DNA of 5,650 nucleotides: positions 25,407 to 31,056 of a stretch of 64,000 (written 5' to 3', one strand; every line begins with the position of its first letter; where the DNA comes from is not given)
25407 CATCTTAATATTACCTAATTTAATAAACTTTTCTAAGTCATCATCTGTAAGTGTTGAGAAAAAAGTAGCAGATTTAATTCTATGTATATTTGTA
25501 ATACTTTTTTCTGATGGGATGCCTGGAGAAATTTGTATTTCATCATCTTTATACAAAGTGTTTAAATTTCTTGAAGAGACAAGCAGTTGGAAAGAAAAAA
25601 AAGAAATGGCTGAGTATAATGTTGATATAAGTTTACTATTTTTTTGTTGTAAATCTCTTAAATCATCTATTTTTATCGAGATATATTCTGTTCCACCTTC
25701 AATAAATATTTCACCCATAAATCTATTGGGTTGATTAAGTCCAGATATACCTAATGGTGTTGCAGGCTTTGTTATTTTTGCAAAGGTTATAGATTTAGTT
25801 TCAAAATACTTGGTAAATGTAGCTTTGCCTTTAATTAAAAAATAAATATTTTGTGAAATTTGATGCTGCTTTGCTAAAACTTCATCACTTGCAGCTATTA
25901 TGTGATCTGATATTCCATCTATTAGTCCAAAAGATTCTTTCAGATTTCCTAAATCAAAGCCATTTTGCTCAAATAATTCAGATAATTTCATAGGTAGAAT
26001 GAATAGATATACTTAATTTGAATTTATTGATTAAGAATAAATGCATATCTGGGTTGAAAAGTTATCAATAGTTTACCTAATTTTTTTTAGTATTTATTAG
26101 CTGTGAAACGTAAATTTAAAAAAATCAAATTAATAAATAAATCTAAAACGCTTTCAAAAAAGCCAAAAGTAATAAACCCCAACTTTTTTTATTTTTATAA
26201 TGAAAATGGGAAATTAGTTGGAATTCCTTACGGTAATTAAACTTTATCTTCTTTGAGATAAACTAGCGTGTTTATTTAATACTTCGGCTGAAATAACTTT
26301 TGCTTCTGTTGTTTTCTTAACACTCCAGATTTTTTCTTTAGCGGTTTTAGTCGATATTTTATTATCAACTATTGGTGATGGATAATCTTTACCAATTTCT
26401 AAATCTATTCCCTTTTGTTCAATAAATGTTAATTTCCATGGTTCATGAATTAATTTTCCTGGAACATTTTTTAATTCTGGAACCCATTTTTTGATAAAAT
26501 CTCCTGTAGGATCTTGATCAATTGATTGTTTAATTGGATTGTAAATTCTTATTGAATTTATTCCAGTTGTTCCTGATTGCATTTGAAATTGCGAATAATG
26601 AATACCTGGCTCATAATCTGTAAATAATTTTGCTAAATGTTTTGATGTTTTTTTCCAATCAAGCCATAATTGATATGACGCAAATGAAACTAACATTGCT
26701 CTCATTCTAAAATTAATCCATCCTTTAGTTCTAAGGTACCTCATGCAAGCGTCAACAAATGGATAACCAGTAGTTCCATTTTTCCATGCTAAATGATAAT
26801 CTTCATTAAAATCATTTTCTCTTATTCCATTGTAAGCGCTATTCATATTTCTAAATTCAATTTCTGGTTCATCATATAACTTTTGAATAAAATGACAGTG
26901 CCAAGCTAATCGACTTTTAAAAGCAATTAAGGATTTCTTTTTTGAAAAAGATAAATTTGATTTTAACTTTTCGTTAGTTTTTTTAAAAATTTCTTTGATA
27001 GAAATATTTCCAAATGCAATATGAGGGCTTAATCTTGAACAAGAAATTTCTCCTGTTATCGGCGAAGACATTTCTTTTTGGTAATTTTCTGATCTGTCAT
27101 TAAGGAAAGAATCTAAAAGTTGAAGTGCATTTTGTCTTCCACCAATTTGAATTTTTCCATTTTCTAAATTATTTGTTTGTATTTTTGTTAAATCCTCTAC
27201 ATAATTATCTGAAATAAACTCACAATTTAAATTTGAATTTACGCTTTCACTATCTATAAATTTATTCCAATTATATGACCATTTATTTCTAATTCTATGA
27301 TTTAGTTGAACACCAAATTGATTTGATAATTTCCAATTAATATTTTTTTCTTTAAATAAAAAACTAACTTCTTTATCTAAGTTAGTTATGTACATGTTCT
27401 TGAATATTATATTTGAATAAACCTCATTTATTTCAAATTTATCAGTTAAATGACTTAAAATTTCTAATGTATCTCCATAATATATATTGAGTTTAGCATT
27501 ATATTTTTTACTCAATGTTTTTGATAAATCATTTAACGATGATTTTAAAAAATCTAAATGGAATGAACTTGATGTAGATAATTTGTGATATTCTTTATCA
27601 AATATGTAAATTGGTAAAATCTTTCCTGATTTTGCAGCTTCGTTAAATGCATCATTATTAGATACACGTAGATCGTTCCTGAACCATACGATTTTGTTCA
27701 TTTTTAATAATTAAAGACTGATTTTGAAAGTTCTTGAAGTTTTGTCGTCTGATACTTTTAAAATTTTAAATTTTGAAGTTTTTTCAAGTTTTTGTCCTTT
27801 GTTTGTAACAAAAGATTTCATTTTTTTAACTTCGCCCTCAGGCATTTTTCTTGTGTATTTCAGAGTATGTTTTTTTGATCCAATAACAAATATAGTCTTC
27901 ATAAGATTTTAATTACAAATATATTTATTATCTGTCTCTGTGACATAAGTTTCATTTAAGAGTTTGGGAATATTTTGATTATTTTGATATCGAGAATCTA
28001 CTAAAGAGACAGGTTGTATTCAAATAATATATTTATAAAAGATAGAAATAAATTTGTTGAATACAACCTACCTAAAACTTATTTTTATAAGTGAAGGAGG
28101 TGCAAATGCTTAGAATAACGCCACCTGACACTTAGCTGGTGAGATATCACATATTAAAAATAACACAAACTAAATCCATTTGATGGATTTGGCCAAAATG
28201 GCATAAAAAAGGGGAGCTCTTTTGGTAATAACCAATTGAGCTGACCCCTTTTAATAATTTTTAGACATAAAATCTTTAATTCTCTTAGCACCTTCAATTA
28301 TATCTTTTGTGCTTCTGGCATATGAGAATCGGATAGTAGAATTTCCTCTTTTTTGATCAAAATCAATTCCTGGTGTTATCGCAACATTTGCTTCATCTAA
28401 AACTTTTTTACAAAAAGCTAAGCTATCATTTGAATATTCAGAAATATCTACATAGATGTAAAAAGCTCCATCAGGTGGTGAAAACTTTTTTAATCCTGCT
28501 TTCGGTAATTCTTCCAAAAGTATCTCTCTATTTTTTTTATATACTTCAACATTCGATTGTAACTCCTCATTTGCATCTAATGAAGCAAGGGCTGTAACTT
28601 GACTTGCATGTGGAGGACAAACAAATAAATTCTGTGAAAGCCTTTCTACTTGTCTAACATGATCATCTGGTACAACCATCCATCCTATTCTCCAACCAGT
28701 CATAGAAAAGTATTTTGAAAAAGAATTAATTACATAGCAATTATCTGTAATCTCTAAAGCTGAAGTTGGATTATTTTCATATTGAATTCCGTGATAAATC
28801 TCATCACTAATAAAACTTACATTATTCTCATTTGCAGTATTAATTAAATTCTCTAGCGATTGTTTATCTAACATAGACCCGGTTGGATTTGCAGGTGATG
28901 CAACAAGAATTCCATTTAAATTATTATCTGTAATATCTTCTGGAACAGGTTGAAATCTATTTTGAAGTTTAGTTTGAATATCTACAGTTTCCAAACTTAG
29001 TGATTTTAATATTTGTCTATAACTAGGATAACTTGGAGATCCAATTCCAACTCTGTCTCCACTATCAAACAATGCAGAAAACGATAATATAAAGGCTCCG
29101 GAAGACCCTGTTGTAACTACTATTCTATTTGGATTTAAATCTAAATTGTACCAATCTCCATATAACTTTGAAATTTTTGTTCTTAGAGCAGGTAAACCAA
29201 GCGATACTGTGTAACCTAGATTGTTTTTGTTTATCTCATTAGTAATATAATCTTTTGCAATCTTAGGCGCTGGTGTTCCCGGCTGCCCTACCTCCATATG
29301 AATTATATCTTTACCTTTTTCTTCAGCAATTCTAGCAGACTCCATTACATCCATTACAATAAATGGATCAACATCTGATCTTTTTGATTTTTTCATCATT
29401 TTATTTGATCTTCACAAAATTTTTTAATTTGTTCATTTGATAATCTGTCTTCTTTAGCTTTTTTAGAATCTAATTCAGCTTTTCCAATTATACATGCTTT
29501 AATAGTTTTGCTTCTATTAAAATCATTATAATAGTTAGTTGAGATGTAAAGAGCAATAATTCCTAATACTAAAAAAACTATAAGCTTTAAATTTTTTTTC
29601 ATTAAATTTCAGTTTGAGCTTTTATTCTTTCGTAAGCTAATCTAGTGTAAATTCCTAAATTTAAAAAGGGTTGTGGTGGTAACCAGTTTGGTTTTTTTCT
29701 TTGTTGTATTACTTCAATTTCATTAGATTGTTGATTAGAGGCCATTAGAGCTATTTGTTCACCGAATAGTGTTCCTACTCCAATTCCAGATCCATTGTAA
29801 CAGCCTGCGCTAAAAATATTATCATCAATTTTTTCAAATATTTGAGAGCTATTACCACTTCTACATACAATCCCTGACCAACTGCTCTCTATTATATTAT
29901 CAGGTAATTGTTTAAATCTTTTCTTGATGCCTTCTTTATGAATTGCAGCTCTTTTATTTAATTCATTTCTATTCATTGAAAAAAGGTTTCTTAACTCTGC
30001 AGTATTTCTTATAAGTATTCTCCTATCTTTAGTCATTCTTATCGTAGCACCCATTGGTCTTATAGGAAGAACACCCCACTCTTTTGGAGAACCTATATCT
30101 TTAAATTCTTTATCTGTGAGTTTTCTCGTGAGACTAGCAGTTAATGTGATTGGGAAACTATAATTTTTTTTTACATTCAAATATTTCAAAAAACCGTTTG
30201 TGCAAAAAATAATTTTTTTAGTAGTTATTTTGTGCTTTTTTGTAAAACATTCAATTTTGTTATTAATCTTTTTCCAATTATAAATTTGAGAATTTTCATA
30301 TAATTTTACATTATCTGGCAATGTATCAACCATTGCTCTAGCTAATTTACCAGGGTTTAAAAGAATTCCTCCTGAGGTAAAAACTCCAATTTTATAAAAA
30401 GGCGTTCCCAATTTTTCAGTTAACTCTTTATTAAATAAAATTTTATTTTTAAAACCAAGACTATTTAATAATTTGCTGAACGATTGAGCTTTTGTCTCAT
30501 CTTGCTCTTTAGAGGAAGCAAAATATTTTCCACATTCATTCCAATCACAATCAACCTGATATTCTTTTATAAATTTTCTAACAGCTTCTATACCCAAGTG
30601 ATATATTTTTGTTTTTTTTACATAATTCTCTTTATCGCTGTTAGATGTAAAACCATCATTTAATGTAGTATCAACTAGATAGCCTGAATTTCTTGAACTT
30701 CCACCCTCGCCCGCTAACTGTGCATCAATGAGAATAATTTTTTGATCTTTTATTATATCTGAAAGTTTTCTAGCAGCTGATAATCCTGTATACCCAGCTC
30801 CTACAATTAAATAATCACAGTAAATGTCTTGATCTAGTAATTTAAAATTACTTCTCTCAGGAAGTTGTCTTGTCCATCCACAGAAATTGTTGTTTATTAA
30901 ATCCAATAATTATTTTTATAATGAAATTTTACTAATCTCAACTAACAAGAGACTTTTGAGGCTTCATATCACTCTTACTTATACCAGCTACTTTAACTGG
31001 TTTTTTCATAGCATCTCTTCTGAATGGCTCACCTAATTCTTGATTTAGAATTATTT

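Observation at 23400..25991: Single polypeptide combining two CAP/cNMP-like sensor barrels, a glycerolipid acyltransferase and an SGNH esterase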

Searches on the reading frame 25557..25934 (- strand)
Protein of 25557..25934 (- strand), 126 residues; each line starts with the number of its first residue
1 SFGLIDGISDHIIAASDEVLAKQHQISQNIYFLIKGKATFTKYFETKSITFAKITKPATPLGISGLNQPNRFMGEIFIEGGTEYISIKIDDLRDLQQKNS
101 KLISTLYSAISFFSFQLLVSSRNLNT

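Call 43: search_solved_structures(query=A4, max_evalue=1, show_alignments=3)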
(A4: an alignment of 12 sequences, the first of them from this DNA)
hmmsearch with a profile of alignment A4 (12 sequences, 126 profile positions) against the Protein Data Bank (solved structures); distinct sequences matched with E-value up to 1: 82 (the best 60 are shown).
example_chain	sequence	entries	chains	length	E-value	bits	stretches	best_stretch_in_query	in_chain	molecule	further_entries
5dyk_A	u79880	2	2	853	7.1e-09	38.9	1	2-44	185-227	CGMP-dependent protein kinase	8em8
3mdp_A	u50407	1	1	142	2.1e-08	37.4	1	8-112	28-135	Cyclic nucleotide-binding domain (CNMP-BD) protein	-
5ezr_A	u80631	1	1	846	9.9e-07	32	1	2-42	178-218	cGMP-dependent protein kinase, putative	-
4rz7_A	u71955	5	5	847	1e-06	32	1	2-42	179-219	cGMP-dependent protein kinase, putative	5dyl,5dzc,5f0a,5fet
9p74_A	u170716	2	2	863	1e-06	31.9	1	2-42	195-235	cGMP-dependent protein kinase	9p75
4bh9_A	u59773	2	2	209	0.00014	25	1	4-110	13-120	cAMP-activated global transcriptional regulator CRP | CAMP RECEPTOR PROTEIN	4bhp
1i6x_A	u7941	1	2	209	0.00017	24.8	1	4-106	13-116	CATABOLITE GENE ACTIVATOR PROTEIN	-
1hw5_A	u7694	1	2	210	0.0002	24.5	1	4-107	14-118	CATABOLITE GENE ACTIVATOR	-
6dt4_A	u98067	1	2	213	0.00023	24.3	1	4-108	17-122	Cyclic AMP receptor protein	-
1o3q_A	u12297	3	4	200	0.00027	24.1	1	4-106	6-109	CATABOLITE GENE ACTIVATOR PROTEIN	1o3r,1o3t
1o3s_A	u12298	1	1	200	0.00027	24.1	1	4-106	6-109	CATABOLITE GENE ACTIVATOR PROTEIN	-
1cgp_A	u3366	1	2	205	0.00029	24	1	4-106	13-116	PROTEIN (CATABOLITE GENE ACTIVATOR PROTEIN (CAP))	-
3fwe_A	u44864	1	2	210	0.00029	24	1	4-106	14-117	Catabolite gene activator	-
1ruo_A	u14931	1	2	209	0.00031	23.9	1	4-106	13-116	PROTEIN (CATABOLITE GENE ACTIVATOR PROTEIN (CAP))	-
1i5z_A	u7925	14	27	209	0.00031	23.9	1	4-106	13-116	CATABOLITE GENE ACTIVATOR PROTEIN | CATABOLITE GENE ACTIVATOR PROTEIN (CAP) | PROTEIN (CATABOLITE GENE ACTIVATOR PROTEIN (CAP))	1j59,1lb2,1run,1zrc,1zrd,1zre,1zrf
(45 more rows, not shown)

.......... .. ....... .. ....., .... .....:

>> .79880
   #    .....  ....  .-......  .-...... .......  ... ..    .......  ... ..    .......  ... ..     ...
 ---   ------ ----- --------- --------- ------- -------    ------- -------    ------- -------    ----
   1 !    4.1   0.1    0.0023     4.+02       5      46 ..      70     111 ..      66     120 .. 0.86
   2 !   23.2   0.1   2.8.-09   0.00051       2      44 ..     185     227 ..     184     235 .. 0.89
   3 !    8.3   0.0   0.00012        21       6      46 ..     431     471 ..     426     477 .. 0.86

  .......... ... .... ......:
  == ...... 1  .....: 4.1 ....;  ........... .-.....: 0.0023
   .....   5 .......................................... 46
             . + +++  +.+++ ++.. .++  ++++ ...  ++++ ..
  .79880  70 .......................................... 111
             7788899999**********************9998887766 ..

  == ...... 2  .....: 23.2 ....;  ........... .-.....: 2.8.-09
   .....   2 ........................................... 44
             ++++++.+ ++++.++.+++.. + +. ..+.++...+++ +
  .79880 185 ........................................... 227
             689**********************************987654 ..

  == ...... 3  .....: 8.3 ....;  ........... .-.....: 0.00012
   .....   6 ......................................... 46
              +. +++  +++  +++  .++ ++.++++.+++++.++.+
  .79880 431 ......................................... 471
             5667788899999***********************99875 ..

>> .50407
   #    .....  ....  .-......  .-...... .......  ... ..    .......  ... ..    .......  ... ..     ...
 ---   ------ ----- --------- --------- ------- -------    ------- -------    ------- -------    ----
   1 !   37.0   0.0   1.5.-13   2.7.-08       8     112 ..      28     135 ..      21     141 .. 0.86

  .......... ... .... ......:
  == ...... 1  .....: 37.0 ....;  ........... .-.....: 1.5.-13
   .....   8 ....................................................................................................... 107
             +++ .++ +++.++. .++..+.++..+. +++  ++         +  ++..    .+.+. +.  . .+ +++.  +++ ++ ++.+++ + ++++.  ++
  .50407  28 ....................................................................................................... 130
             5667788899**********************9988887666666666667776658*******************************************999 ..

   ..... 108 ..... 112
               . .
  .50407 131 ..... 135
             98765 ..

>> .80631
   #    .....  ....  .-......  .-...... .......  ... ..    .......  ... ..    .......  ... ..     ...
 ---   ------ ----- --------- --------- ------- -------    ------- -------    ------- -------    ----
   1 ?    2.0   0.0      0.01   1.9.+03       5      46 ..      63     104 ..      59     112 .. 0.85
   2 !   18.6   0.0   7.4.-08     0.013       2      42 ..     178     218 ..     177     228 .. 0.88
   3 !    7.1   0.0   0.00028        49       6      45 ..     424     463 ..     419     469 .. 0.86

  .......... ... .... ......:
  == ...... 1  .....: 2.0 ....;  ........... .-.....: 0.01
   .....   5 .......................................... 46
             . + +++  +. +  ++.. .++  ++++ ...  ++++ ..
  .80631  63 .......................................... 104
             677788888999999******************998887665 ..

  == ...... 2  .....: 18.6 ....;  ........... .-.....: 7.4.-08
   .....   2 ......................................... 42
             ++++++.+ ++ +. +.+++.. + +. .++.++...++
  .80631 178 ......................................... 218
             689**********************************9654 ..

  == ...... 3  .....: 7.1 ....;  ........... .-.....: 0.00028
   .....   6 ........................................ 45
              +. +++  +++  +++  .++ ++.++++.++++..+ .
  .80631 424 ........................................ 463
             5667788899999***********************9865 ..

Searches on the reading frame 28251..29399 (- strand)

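Call 9: search_protein_families(library=pfam, proteins=[window:28251-29399:-], max_evalue=0.001)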
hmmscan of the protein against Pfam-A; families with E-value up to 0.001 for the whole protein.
window:28251-29399:- (382 aa): 2 families
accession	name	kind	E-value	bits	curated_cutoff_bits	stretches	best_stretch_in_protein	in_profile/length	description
PF00155.27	Aminotran_1_2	-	1.7e-54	185.8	19.7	1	31-373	2-360/361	Aminotransferase class I and II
PF04864.19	Alliinase_C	-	8.6e-05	22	22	1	87-250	63-215/363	Allinase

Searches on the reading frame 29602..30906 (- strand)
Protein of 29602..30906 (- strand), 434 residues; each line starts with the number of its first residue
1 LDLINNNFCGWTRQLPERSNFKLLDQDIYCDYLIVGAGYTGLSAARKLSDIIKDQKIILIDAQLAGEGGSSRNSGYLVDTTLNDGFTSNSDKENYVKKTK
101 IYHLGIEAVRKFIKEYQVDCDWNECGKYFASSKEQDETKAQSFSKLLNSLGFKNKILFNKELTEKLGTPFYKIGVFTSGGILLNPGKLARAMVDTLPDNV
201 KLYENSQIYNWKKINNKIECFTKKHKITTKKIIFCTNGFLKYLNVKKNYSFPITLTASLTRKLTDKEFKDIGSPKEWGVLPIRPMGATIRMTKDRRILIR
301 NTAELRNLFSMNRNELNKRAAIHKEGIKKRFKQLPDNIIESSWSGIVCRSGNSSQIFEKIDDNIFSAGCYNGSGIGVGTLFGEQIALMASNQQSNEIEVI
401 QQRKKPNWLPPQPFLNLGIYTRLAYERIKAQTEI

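Call 9: search_protein_families(library=pfam, proteins=[window:29602-30906:-], max_evalue=0.001)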
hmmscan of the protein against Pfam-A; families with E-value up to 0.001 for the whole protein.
window:29602-30906:- (434 aa): 3 families
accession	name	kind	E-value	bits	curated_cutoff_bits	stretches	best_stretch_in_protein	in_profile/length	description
PF01266.30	DAO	-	9.5e-37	127.8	27.9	1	31-386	1-351/353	FAD dependent oxidoreductase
PF01946.23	Thi4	-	1.4e-05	24.9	26.2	1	19-70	7-57/235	Thi4 family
PF07992.20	Pyr_redox_2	-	0.00018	21.5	26.1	0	31-157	2-114/291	Pyridine nucleotide-disulphide oxidoreductase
